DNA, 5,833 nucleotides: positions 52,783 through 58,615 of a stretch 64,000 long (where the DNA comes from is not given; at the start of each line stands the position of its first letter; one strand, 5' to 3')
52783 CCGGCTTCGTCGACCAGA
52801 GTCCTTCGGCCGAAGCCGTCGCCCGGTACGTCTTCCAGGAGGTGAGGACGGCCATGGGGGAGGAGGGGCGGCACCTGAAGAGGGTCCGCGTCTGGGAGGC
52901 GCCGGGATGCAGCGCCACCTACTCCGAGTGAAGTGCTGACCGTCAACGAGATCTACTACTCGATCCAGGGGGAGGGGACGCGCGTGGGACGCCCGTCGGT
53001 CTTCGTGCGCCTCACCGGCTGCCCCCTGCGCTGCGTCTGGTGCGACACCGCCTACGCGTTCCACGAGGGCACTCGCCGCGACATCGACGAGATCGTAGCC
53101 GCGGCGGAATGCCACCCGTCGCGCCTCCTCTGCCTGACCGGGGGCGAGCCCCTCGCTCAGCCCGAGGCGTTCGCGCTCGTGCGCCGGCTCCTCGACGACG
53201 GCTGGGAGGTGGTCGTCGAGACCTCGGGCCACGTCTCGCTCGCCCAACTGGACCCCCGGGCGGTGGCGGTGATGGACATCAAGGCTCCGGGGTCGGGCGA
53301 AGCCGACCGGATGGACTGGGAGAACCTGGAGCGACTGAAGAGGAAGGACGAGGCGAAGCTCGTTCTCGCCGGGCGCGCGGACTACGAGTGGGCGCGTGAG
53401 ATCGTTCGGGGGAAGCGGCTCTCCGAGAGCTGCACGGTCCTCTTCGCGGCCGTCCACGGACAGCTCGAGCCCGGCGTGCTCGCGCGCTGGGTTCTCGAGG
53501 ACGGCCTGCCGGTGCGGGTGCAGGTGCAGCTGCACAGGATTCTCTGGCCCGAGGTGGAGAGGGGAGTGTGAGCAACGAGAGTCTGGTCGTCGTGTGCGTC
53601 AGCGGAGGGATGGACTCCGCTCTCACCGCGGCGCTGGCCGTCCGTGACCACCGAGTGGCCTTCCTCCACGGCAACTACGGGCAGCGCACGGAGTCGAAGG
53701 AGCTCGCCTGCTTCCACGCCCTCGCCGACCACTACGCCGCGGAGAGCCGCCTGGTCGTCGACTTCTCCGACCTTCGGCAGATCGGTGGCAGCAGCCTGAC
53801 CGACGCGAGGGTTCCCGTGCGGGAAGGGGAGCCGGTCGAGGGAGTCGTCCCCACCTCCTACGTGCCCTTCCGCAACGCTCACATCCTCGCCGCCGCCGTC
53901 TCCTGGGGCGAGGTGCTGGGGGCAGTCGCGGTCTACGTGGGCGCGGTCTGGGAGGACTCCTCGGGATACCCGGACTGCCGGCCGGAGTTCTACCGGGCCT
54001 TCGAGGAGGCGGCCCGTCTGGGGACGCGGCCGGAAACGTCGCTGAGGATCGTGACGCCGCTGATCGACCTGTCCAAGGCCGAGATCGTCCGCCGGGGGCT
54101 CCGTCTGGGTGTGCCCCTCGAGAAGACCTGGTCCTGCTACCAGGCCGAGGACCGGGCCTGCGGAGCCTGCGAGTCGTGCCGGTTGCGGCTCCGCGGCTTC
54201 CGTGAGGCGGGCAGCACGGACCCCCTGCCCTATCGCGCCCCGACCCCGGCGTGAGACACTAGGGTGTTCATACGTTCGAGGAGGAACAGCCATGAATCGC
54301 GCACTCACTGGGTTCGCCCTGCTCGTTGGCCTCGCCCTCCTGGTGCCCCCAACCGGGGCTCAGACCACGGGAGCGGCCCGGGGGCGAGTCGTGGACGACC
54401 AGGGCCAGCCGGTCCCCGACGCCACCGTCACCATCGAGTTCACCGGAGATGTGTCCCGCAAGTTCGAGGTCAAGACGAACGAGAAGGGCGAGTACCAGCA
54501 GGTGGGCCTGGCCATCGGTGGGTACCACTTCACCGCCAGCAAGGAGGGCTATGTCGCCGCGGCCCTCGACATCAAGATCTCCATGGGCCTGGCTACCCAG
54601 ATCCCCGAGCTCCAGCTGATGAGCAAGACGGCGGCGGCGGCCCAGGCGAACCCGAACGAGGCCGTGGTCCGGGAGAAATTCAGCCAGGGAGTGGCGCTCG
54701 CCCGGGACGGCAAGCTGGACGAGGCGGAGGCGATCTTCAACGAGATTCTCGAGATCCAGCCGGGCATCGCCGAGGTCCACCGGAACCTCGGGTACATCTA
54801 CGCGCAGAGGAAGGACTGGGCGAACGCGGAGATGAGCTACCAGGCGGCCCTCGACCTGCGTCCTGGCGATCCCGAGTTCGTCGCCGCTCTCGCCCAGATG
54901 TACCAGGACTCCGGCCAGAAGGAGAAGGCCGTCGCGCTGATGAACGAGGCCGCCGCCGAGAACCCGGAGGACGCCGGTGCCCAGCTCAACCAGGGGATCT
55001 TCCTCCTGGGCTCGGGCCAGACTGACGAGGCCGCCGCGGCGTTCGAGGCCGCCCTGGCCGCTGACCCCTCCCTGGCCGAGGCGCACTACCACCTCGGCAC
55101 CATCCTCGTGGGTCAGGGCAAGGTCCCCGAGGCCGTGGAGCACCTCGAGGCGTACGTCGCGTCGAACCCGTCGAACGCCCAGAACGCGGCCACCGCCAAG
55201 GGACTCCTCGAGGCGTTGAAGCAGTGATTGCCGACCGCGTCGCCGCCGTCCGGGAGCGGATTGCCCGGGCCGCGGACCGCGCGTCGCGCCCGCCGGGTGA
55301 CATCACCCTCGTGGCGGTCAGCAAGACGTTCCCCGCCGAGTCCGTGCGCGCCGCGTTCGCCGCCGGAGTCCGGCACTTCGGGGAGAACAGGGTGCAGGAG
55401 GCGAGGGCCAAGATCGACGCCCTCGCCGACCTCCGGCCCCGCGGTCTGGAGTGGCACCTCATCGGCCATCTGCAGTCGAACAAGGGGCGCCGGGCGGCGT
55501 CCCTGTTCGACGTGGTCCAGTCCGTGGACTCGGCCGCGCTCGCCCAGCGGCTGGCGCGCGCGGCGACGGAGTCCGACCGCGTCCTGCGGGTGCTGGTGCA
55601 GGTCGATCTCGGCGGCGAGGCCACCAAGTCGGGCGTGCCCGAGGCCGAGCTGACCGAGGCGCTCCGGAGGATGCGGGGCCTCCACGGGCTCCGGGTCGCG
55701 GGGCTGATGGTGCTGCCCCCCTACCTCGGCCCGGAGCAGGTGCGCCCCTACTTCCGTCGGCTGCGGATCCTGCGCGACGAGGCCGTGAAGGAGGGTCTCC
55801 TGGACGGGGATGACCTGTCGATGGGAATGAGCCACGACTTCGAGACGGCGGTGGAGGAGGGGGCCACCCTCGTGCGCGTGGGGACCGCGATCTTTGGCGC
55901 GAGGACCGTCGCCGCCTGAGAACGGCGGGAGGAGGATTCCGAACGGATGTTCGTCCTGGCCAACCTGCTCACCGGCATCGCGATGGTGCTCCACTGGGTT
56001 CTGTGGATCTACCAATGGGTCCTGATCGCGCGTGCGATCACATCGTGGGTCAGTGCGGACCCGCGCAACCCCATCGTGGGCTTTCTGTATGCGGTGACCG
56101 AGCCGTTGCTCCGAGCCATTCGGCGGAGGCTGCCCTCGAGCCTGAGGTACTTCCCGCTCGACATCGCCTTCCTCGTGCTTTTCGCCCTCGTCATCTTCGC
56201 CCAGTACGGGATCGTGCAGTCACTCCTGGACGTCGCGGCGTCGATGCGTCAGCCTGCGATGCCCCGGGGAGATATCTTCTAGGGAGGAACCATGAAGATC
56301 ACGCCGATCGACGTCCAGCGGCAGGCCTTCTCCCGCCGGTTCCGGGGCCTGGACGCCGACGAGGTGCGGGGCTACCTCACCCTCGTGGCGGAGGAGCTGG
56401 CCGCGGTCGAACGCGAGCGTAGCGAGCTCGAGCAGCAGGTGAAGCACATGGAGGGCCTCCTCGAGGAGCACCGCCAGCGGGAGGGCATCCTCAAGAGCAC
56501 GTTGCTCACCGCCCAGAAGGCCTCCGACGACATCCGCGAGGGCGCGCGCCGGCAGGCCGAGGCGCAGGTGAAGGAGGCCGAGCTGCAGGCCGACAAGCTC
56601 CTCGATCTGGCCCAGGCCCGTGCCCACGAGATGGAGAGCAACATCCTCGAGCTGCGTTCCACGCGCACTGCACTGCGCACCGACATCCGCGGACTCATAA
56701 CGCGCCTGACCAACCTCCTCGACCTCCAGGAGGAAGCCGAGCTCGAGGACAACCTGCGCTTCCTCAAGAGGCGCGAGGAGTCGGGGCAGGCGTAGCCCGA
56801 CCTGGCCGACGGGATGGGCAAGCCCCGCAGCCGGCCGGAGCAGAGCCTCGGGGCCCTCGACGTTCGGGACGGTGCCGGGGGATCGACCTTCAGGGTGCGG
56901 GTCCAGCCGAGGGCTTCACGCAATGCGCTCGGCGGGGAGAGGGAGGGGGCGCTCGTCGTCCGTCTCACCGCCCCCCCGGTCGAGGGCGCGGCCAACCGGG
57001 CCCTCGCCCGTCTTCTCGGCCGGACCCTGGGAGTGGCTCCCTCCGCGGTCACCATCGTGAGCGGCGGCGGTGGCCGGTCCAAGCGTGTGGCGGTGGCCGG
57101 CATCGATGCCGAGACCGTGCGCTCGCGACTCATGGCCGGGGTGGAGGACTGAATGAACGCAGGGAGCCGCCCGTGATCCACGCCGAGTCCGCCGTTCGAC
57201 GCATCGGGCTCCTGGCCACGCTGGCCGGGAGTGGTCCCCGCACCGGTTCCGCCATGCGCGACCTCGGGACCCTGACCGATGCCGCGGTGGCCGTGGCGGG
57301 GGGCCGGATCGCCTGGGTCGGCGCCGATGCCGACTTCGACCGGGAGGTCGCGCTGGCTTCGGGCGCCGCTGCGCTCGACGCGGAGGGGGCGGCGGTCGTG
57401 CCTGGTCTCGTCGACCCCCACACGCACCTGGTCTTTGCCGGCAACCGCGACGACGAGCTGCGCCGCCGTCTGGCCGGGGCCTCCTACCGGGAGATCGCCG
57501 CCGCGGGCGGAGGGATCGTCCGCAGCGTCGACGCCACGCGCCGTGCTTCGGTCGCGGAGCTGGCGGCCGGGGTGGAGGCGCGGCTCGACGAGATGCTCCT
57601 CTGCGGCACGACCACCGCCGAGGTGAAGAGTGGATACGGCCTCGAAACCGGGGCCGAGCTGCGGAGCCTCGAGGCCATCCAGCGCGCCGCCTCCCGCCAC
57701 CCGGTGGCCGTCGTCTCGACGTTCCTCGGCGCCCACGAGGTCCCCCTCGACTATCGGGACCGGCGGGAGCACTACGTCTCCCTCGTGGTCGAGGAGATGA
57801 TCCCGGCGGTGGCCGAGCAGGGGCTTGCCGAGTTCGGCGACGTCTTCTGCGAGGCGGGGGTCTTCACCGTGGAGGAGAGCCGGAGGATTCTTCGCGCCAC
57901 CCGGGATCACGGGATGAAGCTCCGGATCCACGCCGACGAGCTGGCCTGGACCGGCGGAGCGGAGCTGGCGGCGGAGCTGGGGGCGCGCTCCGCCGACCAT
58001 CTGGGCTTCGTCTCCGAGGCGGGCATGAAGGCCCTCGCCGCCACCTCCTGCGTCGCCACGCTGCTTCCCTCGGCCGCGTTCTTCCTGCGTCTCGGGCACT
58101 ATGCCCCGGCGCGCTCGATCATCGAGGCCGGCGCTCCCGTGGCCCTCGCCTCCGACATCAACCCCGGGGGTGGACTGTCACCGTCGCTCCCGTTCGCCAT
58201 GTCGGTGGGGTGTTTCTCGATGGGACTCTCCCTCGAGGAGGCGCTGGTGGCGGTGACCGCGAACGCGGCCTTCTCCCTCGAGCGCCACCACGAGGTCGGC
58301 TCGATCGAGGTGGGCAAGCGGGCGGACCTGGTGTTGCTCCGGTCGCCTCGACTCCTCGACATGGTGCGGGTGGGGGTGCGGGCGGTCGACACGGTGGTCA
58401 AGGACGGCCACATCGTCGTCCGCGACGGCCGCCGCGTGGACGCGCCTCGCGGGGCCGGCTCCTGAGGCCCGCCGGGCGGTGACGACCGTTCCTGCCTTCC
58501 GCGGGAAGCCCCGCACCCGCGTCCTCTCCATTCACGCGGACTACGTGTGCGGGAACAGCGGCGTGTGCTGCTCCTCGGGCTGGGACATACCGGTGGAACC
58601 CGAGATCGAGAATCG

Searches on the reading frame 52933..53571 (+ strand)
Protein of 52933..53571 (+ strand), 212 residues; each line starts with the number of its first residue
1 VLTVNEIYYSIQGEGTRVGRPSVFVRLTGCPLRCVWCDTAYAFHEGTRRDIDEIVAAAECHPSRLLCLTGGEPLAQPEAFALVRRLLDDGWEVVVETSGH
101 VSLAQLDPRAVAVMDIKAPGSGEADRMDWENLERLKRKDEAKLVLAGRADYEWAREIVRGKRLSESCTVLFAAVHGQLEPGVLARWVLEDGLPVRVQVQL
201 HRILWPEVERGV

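Call 47: search_protein_families(library=pfam, proteins=[window:52933-53571:+], max_evalue=0.0001)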
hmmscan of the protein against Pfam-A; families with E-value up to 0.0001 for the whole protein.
window:52933-53571:+ (212 aa): 2 families
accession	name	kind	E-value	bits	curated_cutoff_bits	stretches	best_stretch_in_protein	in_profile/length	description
PF04055.27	Radical_SAM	-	4e-11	43.8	29.5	1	28-101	5-88/166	Radical SAM superfamily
PF13353.11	Fer4_12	-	1.6e-05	25.7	22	1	11-99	1-91/137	4Fe-4S single cluster domain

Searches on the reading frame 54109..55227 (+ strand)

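Call 47: search_protein_families(library=pfam, proteins=[window:54109-55227:+], max_evalue=0.0001)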
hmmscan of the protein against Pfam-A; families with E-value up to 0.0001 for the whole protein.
window:54109-55227:+ (372 aa): 20 families
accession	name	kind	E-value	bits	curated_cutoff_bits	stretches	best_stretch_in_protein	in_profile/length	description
PF07719.23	TPR_2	-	4.9e-26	89.1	27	0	221-254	1-34/34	Tetratricopeptide repeat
PF13432.12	TPR_16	-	6.9e-26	90.8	32.7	3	299-357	7-65/65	Tetratricopeptide repeat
PF14559.12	TPR_19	-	2e-21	76.5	25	2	299-364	1-65/68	Tetratricopeptide repeat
PF13428.12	TPR_14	-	2.3e-19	68.4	23.5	0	292-331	4-43/44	Tetratricopeptide repeat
PF00515.34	TPR_1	-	4e-19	68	27.8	1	221-253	1-33/34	Tetratricopeptide repeat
PF13431.12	TPR_17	-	3e-18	64.9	24.4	0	311-343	1-33/34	Tetratricopeptide repeat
PF13181.12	TPR_8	-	6.8e-18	63.7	25.7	0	260-287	6-33/34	Tetratricopeptide repeat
PF13371.12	TPR_9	-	6.6e-15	55.3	35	3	300-364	6-69/73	Tetratricopeptide repeat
PF13424.12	TPR_12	-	1.3e-13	51.3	30.1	1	194-251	10-75/77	Tetratricopeptide repeat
PF13176.12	TPR_7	-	1.8e-13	49.8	27.9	0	225-255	3-35/36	Tetratricopeptide repeat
PF13414.12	TPR_11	-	4.6e-13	49.1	26.8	1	302-337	7-42/42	TPR repeat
PF13620.12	CarboxypepD_reg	-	6.6e-13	49.3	32.3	1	91-165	3-77/82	Carboxypeptidase regulatory-like domain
PF13174.12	TPR_6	-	1.3e-11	44.8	26.3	0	324-355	1-32/33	Tetratricopeptide repeat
PF07721.20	TPR_4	-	1.3e-10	41.2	27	0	323-348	1-26/26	Tetratricopeptide repeat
PF12895.13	ANAPC3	-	4.2e-07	30.6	27.2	0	235-289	3-56/82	Anaphase-promoting complex, cyclosome, subunit 3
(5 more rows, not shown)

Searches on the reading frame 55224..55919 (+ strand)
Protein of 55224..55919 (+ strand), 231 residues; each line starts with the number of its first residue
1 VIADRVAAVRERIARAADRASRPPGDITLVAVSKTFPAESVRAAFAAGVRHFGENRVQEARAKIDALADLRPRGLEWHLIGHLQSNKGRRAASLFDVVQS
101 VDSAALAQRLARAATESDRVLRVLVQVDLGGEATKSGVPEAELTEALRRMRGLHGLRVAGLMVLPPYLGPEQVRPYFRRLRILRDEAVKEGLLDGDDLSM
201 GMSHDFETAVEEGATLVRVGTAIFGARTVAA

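Call 47: search_protein_families(library=pfam, proteins=[window:55224-55919:+], max_evalue=0.0001)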
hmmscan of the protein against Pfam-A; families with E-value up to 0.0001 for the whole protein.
window:55224-55919:+ (231 aa): 1 family
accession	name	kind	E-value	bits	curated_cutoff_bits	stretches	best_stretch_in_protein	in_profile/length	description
PF01168.26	Ala_racemase_N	-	2e-25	90.2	24.1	1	7-227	4-219/220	Alanine racemase, N-terminal domain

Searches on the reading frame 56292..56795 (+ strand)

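Call 47: search_protein_families(library=pfam, proteins=[window:56292-56795:+], max_evalue=0.0001)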
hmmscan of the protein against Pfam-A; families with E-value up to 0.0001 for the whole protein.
window:56292-56795:+ (167 aa): 1 family
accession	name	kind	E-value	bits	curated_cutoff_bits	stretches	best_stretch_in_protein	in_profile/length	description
PF05103.18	DivIVA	-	8.2e-30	103.9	28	1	3-132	1-130/131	DivIVA protein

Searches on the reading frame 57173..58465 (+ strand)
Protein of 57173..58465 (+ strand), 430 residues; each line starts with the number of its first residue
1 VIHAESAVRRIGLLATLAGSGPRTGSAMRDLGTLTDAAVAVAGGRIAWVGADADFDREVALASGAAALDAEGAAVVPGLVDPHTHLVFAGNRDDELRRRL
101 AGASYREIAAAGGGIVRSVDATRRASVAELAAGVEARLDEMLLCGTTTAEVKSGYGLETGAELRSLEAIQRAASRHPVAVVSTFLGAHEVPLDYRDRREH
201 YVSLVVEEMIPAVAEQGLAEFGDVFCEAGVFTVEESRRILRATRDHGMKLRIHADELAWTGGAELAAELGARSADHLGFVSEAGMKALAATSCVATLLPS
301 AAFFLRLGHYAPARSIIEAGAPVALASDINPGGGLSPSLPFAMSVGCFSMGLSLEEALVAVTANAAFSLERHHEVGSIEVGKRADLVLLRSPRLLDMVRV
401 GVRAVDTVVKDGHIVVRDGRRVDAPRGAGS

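Call 47: search_protein_families(library=pfam, proteins=[window:57173-58465:+], max_evalue=0.0001)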
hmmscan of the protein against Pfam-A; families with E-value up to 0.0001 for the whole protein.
window:57173-58465:+ (430 aa): 2 families
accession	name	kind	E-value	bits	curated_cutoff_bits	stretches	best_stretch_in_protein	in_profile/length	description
PF07969.17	Amidohydro_3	-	1.6e-23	84.3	29.7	2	124-416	151-472/472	Amidohydrolase family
PF01979.26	Amidohydro_1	-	1.6e-22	80.7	25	1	75-415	2-345/345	Amidohydrolase family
